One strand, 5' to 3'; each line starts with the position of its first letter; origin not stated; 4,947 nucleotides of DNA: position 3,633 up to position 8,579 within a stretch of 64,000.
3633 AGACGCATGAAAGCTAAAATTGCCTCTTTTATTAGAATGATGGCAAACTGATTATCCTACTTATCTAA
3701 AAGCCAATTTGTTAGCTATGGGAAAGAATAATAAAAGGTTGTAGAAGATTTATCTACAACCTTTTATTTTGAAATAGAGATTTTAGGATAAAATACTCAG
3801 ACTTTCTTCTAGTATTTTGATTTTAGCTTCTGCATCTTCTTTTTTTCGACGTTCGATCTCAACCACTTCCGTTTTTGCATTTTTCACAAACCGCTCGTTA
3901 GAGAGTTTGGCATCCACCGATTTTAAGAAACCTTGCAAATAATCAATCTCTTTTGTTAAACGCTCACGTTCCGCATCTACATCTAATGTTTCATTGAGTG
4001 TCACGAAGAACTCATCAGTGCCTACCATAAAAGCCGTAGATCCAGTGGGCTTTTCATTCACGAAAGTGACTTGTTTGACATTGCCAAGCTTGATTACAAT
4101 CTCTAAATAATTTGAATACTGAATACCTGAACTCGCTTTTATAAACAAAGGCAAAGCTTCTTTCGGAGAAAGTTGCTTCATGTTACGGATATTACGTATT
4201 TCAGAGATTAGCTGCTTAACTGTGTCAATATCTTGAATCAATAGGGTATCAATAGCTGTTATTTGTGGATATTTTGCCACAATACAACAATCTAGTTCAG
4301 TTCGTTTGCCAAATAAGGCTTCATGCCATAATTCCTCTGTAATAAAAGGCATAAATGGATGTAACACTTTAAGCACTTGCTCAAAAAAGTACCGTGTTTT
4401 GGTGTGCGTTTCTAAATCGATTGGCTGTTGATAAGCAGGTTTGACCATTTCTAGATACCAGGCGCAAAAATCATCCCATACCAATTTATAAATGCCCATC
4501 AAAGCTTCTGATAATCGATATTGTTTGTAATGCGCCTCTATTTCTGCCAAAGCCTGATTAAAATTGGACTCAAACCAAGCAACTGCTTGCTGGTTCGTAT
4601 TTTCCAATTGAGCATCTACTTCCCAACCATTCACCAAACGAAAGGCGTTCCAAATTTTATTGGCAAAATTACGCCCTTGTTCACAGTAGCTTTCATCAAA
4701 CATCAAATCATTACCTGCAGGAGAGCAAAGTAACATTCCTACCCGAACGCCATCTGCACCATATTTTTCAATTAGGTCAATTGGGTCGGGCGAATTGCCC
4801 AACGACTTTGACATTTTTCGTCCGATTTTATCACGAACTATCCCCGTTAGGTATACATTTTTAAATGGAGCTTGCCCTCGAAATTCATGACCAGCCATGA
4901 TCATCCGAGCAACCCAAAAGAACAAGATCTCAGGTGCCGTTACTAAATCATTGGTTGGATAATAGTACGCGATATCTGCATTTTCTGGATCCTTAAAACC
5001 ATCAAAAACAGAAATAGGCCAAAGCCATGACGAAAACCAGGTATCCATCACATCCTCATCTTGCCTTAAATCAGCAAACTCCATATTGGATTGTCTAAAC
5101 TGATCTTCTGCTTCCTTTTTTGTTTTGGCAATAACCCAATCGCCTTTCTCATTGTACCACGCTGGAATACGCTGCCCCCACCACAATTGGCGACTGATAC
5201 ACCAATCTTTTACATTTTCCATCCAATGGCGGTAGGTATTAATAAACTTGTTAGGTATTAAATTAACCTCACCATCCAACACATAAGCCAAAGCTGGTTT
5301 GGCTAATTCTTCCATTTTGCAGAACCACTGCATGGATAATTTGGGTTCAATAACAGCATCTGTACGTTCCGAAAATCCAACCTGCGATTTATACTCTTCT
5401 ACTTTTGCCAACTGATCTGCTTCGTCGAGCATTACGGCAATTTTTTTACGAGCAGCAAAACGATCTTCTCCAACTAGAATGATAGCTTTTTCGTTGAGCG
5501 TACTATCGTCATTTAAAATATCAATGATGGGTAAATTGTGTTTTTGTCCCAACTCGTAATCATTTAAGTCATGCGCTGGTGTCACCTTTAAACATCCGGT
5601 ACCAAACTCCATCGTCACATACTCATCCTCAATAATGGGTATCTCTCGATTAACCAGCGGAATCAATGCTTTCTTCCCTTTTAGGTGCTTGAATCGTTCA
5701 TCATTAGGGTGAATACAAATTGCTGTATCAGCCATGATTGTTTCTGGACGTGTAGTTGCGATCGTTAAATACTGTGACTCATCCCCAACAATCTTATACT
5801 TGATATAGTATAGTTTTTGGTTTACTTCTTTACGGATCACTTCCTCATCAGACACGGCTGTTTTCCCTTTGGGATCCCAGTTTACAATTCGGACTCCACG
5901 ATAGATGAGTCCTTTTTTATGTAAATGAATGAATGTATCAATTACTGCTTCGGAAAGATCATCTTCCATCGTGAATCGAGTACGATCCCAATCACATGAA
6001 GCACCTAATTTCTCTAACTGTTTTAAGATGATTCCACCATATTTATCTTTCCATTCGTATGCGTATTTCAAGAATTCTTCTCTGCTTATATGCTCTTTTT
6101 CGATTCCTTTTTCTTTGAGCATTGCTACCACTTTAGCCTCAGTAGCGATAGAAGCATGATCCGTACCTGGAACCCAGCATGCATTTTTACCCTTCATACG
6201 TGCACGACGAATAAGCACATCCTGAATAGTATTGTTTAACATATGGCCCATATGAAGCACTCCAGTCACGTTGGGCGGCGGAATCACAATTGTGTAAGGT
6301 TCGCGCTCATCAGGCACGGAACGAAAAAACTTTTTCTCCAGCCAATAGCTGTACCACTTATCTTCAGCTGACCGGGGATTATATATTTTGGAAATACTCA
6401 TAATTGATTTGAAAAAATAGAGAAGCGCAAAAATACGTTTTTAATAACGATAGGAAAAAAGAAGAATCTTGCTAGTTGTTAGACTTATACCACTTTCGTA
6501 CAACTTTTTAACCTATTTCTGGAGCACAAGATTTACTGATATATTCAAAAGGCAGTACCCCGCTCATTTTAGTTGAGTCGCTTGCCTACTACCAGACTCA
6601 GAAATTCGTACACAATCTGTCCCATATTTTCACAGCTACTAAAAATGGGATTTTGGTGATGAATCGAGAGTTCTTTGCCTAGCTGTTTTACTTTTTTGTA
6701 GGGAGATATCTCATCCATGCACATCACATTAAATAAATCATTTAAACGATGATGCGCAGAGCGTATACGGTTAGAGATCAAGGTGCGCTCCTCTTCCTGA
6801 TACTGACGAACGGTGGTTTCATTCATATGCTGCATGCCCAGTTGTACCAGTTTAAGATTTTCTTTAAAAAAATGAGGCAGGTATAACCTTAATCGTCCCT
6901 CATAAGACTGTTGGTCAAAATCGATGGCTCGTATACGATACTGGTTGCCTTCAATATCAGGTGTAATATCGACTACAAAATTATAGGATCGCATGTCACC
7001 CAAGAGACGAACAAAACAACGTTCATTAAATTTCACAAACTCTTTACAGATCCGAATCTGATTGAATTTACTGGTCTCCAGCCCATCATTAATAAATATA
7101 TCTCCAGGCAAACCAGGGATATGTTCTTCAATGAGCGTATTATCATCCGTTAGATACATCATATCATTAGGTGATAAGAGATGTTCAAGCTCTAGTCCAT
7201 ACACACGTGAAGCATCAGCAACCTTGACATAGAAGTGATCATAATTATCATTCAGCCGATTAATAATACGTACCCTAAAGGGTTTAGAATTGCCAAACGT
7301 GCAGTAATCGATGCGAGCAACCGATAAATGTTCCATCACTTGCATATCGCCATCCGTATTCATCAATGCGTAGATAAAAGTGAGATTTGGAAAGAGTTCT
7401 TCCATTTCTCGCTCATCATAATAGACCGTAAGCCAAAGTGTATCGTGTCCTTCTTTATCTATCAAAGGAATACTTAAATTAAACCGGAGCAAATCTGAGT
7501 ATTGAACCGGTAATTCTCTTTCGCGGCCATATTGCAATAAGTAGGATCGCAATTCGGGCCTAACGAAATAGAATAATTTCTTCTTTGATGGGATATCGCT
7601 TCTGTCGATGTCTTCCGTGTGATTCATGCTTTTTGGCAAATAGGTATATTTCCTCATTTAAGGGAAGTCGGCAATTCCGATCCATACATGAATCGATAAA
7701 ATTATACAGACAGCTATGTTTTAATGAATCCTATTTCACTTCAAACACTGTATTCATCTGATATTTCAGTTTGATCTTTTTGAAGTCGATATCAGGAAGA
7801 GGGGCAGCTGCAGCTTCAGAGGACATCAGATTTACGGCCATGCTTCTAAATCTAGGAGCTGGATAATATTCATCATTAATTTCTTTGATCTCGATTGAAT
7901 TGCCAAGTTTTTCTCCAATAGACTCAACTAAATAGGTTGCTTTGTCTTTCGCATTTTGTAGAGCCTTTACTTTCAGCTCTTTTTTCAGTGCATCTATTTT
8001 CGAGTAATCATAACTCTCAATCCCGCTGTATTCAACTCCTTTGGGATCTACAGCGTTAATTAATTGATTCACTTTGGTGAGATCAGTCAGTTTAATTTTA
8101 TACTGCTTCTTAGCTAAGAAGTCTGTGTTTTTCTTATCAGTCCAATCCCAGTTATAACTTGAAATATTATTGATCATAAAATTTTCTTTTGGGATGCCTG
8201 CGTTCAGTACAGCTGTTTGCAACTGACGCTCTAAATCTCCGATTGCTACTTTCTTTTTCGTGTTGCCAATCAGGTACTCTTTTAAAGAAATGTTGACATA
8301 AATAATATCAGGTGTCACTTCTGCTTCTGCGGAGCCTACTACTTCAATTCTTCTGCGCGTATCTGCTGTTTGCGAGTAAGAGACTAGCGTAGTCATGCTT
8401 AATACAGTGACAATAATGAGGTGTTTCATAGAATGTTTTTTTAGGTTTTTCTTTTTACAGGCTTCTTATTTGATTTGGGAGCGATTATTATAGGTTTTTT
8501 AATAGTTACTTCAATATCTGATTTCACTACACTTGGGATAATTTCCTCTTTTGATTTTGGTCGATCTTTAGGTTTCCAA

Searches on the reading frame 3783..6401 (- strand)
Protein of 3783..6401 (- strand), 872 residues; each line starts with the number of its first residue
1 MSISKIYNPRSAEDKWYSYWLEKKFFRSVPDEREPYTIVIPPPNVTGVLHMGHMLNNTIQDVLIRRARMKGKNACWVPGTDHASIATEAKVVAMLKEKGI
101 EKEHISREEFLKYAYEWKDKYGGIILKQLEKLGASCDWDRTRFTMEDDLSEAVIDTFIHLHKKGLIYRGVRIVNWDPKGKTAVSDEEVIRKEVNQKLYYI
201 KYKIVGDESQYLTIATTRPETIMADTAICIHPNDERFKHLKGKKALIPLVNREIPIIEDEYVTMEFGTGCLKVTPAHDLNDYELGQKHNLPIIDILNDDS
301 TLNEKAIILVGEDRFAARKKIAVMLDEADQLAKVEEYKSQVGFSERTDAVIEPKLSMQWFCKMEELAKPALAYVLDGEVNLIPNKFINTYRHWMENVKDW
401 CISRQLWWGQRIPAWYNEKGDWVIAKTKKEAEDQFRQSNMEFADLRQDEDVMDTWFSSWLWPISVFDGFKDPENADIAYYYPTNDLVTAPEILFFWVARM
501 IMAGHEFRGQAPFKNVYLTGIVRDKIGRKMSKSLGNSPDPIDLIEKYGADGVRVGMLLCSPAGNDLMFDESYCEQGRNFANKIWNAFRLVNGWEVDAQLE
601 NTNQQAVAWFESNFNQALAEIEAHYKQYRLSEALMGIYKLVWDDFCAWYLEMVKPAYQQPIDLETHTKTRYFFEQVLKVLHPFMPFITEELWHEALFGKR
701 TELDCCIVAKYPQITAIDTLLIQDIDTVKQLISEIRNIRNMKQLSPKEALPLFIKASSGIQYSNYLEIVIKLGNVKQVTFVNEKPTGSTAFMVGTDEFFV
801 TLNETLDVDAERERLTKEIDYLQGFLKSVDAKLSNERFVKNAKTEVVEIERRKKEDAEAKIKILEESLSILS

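Call 58: search_protein_families(library=pfam, proteins=[window:3783-6401:-], max_evalue=0.001)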
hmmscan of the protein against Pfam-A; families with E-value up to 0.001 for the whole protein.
window:3783-6401:- (872 aa): 5 families
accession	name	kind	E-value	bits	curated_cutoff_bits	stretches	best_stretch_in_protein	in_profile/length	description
PF00133.28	tRNA-synt_1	-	1e-126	423.5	22.7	1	15-568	1-413/414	tRNA synthetases class I (I, L, M and V)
PF08264.19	Anticodon_1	-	2.5e-32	112.2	25.1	1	609-752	3-146/148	Anticodon-binding domain of tRNA ligase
PF09334.17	tRNA-synt_1g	-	2.9e-18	66.3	20.1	2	41-188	6-135/391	tRNA synthetases class I (M)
PF10458.14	Val_tRNA-synt_C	-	5.5e-14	52.6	25.9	1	807-871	1-65/66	Valyl tRNA synthetase tRNA binding arm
PF13603.12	tRNA-synt_1_2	-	4.1e-13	49.6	25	1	241-301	85-145/185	Leucyl-tRNA synthetase, editing domain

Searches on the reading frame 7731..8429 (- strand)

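Call 58: search_protein_families(library=pfam, proteins=[window:7731-8429:-], max_evalue=0.001)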
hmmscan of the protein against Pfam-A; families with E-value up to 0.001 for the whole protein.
window:7731-8429:- (232 aa): 1 family
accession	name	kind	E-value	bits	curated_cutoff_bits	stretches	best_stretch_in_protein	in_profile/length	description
PF04402.19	SIMPL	-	2e-28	100.5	25.2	1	28-229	1-205/205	Protein of unknown function (DUF541)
